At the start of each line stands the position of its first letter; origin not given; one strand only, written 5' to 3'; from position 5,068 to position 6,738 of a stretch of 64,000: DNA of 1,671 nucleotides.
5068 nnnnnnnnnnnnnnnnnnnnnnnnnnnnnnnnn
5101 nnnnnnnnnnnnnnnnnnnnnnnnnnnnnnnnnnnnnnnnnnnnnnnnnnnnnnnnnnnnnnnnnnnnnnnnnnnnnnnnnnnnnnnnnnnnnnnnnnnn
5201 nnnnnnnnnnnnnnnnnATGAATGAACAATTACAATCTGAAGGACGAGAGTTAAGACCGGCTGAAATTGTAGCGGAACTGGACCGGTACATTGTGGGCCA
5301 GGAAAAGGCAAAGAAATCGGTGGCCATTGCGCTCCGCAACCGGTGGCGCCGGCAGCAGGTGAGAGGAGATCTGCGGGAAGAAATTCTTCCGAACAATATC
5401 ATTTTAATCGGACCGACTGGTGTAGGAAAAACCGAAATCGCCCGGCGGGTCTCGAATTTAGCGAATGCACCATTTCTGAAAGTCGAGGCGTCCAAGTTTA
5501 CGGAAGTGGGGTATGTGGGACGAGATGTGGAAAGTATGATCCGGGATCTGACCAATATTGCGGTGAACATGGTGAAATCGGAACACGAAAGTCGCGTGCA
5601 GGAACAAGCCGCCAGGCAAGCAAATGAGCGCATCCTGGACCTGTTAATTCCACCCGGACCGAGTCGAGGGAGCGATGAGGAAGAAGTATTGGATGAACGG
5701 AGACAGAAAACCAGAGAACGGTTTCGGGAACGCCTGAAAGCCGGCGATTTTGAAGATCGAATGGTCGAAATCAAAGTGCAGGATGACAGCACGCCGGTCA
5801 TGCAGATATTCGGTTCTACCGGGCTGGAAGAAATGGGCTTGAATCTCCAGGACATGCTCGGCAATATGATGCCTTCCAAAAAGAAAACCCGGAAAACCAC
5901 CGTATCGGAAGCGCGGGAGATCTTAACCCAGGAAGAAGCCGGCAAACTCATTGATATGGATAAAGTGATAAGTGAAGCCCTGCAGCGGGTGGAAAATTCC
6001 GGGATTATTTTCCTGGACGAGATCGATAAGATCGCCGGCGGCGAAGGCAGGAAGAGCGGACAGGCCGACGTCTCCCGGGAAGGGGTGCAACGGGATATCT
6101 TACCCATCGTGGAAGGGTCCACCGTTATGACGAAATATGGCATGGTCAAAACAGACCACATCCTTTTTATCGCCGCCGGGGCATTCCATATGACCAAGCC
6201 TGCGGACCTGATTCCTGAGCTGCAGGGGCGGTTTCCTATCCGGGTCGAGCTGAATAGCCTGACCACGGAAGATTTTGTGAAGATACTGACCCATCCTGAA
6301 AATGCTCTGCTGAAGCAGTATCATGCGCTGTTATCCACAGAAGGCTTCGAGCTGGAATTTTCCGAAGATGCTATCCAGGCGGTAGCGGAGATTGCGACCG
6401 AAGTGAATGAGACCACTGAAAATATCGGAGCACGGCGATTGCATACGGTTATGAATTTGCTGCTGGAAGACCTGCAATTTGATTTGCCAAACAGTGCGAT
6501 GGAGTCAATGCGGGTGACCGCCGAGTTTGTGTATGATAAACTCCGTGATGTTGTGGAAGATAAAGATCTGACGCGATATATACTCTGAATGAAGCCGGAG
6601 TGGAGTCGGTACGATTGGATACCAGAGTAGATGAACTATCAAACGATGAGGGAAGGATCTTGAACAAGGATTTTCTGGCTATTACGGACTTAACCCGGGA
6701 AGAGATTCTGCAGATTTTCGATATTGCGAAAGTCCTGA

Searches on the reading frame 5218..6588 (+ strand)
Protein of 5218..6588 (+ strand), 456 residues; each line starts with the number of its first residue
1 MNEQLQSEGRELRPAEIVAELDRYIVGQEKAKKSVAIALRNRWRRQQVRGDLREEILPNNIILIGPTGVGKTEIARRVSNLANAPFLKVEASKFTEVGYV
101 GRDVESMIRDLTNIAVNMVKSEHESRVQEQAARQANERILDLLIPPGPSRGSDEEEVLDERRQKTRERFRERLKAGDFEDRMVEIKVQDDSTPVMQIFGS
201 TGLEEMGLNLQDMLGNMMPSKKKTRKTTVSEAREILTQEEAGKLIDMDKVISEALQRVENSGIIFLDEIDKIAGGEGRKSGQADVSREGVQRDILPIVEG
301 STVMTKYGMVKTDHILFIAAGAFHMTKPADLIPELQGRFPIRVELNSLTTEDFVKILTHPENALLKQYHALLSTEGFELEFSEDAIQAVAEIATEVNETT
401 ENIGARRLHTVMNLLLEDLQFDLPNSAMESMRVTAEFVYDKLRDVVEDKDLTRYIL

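Call 31: search_protein_families(library=pfam, proteins=[window:5218-6588:+], max_evalue=0.00001)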
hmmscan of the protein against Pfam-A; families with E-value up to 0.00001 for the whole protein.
window:5218-6588:+ (456 aa): 4 families
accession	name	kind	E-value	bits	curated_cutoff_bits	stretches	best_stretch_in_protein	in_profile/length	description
PF07724.20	AAA_2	-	6.8e-34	117.7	27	1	199-342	15-166/166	AAA domain (Cdc48 subfamily)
PF00004.35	AAA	-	1.1e-16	61.9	21.2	2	246-345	41-129/131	ATPase family associated with various cellular activities (AAA)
PF07728.20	AAA_5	-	2.6e-08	34.4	22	0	60-96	1-38/139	AAA domain (dynein-related subfamily)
PF13401.12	AAA_22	-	9.3e-06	26.4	27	0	60-121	7-65/130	AAA domain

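Call 67: list_cluster_members(proteins=[window:5218-6588:+, window:6600-7580:+, window:18004-19812:+, window:48683-50503:+])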
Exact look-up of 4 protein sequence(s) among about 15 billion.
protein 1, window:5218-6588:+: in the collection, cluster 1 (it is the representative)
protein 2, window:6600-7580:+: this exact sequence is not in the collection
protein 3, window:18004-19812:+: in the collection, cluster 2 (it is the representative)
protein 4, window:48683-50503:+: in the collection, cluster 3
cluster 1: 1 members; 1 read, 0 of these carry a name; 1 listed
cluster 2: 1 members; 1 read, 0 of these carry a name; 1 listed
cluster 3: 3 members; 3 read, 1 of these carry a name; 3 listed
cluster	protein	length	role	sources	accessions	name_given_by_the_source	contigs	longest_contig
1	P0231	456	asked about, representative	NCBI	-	-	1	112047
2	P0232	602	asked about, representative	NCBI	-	-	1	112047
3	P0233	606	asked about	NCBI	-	-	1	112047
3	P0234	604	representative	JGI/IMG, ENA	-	-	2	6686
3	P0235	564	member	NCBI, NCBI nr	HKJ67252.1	MAG TPA: L-fucose isomerase, partial [bacterium] | L-fucose isomerase [bacterium]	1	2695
